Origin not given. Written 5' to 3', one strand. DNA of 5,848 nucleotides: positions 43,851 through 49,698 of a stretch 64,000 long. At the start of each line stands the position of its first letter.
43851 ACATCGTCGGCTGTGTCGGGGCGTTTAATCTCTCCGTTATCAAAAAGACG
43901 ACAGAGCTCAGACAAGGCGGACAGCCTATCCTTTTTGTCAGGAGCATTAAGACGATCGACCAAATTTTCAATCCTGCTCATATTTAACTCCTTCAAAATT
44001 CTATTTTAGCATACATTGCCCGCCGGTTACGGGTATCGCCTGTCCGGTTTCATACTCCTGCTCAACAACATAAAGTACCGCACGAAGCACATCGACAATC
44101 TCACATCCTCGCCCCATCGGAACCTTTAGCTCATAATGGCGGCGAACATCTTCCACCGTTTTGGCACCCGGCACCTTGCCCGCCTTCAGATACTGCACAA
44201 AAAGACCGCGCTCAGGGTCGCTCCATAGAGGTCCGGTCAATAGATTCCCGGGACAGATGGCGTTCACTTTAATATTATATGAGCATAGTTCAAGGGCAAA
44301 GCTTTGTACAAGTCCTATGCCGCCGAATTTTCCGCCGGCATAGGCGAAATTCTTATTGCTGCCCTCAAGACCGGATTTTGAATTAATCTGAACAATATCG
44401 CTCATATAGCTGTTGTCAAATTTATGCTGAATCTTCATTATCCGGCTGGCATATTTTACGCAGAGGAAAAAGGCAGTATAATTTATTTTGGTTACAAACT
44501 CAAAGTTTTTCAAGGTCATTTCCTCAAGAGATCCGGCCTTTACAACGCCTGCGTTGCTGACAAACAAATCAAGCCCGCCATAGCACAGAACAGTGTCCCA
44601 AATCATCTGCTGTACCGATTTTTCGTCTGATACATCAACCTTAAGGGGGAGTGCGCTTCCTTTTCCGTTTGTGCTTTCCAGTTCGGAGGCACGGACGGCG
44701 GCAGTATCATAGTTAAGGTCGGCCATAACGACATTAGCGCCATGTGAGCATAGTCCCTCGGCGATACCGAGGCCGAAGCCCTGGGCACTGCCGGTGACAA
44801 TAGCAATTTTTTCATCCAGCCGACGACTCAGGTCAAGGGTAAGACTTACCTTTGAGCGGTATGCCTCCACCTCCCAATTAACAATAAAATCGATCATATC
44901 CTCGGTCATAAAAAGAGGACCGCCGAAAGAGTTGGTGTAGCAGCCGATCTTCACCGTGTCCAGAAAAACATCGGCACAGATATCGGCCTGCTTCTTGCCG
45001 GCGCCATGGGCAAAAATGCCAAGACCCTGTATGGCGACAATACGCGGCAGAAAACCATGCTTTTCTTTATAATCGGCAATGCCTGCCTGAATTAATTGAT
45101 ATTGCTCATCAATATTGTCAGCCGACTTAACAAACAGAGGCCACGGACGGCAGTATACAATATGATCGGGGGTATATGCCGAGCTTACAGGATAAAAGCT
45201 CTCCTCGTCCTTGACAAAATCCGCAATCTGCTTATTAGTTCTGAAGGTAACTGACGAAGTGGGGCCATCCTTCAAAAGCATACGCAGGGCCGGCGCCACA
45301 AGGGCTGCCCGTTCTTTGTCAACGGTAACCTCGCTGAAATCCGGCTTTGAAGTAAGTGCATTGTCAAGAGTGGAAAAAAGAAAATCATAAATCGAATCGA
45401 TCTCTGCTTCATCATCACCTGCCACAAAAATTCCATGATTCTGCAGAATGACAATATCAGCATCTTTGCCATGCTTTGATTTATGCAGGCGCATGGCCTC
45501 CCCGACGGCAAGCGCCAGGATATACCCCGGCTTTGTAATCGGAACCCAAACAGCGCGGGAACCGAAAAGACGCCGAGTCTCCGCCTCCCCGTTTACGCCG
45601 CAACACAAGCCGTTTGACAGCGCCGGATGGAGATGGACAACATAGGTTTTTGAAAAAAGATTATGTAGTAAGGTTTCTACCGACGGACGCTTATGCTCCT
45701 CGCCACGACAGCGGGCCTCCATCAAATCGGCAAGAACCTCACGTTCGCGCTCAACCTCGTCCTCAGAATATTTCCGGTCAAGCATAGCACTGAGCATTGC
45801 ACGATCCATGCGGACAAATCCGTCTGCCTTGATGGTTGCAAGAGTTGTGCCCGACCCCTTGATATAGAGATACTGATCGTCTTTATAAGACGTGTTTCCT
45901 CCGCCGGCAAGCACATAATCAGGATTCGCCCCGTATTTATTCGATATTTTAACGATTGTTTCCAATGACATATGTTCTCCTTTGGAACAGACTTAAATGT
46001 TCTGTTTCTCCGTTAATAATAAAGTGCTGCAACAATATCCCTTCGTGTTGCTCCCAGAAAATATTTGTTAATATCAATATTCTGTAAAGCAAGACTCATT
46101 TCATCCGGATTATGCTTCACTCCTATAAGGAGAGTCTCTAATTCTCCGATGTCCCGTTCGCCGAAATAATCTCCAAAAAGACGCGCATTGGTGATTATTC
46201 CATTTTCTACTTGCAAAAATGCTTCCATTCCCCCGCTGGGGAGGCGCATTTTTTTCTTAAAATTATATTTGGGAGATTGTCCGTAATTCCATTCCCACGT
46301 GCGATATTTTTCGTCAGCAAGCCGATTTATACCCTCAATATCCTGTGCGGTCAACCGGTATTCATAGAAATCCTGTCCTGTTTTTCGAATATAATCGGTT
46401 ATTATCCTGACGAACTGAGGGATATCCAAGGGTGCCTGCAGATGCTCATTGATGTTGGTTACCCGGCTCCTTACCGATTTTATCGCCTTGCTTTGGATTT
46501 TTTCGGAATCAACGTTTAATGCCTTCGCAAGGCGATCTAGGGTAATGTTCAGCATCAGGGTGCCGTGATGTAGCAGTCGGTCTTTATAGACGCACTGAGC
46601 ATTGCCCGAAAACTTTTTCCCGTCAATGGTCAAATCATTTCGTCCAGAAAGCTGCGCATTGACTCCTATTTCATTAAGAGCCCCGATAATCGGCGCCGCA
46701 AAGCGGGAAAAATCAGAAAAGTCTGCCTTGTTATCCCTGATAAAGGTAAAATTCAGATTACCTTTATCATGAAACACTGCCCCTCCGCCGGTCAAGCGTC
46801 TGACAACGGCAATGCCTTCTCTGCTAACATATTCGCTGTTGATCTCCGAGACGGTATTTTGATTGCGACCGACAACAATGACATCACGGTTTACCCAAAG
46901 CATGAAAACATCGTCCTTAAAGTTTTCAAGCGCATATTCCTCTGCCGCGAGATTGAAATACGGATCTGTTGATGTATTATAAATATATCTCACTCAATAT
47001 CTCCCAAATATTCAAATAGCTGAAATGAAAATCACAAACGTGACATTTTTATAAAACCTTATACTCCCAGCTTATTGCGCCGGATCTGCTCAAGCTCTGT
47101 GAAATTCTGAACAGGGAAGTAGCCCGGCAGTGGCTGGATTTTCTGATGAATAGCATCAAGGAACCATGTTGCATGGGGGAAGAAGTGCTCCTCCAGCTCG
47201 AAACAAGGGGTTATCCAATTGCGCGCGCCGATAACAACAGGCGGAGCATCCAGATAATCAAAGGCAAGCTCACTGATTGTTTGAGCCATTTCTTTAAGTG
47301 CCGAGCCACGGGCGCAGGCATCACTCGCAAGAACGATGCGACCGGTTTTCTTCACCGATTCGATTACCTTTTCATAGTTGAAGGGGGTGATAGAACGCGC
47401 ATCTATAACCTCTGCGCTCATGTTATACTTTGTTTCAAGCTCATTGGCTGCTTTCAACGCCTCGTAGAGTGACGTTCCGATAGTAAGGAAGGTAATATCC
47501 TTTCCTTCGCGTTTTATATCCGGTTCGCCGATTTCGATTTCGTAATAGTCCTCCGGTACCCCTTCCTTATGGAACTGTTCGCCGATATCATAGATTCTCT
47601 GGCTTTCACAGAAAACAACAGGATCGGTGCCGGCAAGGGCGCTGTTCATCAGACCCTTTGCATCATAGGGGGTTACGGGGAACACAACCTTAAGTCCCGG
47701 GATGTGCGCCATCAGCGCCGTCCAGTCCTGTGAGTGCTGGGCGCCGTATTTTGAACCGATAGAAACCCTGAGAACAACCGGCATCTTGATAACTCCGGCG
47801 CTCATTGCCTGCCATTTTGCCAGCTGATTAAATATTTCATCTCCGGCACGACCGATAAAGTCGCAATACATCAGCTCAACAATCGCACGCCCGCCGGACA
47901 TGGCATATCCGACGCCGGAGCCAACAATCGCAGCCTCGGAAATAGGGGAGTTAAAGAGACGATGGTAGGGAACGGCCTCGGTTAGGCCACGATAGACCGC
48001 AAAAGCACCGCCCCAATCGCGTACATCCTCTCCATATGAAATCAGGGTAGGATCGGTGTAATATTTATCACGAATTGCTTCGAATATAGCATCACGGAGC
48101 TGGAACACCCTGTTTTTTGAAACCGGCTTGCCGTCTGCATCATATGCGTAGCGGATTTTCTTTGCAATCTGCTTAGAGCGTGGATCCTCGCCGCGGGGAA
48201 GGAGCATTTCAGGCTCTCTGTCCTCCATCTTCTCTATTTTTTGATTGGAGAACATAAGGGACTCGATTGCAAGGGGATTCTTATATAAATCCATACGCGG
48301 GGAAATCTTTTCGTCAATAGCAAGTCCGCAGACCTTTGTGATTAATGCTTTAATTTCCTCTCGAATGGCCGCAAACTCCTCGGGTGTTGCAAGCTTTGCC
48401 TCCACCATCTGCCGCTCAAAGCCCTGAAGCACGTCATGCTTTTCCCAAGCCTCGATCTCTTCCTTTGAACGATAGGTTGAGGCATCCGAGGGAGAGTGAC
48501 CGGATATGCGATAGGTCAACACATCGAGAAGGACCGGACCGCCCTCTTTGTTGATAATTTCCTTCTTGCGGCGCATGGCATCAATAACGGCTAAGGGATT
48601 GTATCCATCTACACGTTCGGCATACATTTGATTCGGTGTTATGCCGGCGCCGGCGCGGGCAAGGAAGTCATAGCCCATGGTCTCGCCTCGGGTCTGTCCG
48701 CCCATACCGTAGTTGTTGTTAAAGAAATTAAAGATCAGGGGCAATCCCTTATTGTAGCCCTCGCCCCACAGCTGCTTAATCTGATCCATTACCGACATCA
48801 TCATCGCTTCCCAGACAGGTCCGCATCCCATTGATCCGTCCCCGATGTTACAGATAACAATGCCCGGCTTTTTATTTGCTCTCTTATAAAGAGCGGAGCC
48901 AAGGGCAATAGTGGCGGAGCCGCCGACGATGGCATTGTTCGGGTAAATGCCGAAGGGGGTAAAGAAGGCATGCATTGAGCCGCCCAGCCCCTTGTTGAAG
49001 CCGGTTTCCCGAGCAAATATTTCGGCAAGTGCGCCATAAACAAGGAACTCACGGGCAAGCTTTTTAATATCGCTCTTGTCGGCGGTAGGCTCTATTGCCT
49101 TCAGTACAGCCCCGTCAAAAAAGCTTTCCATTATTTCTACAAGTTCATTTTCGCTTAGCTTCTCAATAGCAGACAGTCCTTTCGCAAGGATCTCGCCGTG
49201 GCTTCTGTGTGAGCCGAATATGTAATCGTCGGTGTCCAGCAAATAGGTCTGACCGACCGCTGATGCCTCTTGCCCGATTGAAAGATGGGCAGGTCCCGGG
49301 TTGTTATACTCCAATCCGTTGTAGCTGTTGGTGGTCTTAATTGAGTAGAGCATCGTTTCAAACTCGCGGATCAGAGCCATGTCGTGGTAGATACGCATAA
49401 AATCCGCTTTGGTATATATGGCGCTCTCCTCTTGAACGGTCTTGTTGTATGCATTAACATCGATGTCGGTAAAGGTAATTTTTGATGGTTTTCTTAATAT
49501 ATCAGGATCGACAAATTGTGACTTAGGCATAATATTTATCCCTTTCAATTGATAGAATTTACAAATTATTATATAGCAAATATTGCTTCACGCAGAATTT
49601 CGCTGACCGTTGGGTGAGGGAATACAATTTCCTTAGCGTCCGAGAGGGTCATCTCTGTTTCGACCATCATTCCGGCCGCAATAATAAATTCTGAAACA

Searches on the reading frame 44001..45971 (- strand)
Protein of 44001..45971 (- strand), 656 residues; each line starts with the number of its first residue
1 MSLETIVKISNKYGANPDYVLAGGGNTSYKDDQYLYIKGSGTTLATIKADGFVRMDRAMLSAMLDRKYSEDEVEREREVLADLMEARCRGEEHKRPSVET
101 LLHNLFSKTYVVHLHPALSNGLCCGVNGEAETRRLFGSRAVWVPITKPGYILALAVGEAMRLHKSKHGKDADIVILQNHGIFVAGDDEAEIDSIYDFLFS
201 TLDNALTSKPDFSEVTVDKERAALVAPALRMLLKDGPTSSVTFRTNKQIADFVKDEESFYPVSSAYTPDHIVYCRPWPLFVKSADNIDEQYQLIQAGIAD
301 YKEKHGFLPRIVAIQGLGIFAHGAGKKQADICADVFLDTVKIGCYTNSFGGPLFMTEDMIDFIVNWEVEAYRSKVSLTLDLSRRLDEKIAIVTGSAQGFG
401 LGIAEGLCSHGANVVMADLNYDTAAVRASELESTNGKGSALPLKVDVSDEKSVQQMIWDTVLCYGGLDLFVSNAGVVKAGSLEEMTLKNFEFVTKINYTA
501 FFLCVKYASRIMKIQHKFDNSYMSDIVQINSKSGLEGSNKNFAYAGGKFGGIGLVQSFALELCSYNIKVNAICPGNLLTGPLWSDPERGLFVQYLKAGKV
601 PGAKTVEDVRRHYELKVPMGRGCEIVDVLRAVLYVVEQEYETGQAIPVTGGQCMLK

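Call 60: search_protein_families(library=pfam, proteins=[window:44001-45971:-], max_evalue=1e-8)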
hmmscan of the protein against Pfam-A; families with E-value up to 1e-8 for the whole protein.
window:44001-45971:- (656 aa): 3 families
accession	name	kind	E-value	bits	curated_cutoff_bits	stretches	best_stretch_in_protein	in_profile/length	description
PF00106.31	adh_short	-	1.4e-40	139.3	26.6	1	388-580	1-185/195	short chain dehydrogenase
PF13561.12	adh_short_C2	-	8.7e-36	124.1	27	1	394-579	1-178/236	Enoyl-(Acyl carrier protein) reductase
PF00596.27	Aldolase_II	-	8.9e-14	52.2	22.2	1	11-188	8-165/183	Class II Aldolase and Adducin N-terminal domain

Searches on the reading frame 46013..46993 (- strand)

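Call 60: search_protein_families(library=pfam, proteins=[window:46013-46993:-], max_evalue=1e-8)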
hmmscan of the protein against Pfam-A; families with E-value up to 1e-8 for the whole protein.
window:46013-46993:- (326 aa): 3 families
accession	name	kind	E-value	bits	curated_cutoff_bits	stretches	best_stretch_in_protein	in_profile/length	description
PF21948.1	LplA-B_cat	-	2.7e-67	227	27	1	10-201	1-198/200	Lipoyl protein ligase A/B catalytic domain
PF10437.14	Lip_prot_lig_C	-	1.6e-24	86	24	1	240-324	1-85/85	Bacterial lipoate protein ligase C-terminus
PF03099.24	BPL_LplA_LipB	-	7.1e-11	42.6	21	1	44-150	7-132/133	Biotin/lipoate A/B protein ligase family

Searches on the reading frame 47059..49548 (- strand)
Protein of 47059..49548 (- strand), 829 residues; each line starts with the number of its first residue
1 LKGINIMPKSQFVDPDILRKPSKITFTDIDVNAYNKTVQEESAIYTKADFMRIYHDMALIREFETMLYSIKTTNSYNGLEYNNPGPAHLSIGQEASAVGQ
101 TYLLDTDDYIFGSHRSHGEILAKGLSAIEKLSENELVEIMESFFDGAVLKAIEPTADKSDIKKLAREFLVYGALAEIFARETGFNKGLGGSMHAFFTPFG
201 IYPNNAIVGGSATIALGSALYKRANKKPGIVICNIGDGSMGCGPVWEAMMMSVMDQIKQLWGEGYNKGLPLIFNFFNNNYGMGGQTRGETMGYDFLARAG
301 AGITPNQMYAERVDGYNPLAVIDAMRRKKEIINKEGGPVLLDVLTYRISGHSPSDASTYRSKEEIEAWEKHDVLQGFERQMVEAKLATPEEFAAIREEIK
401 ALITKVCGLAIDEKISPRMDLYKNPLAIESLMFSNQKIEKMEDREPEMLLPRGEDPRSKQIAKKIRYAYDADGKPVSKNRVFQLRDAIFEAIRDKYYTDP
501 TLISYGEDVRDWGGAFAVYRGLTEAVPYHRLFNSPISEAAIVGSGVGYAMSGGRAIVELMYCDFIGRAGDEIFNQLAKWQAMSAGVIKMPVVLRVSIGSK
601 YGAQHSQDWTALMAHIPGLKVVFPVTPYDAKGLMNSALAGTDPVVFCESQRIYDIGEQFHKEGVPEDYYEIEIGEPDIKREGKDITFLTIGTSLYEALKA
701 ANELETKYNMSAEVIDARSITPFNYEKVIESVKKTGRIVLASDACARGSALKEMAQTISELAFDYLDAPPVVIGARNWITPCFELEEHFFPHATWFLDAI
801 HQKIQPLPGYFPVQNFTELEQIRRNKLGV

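Call 60: search_protein_families(library=pfam, proteins=[window:47059-49548:-], max_evalue=1e-8)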
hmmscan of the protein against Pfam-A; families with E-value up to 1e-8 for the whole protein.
window:47059-49548:- (829 aa): 3 families
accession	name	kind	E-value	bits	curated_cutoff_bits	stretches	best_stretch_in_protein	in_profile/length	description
PF00676.26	E1_dh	-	1.7e-45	155.7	22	1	174-408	66-289/300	Dehydrogenase E1 component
PF02779.29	Transket_pyr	-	2.3e-31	109.2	27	1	483-653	4-172/174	Transketolase, pyrimidine binding domain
PF02780.25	Transketolase_C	-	1.2e-25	90.2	25.9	1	677-793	4-121/124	Transketolase, C-terminal domain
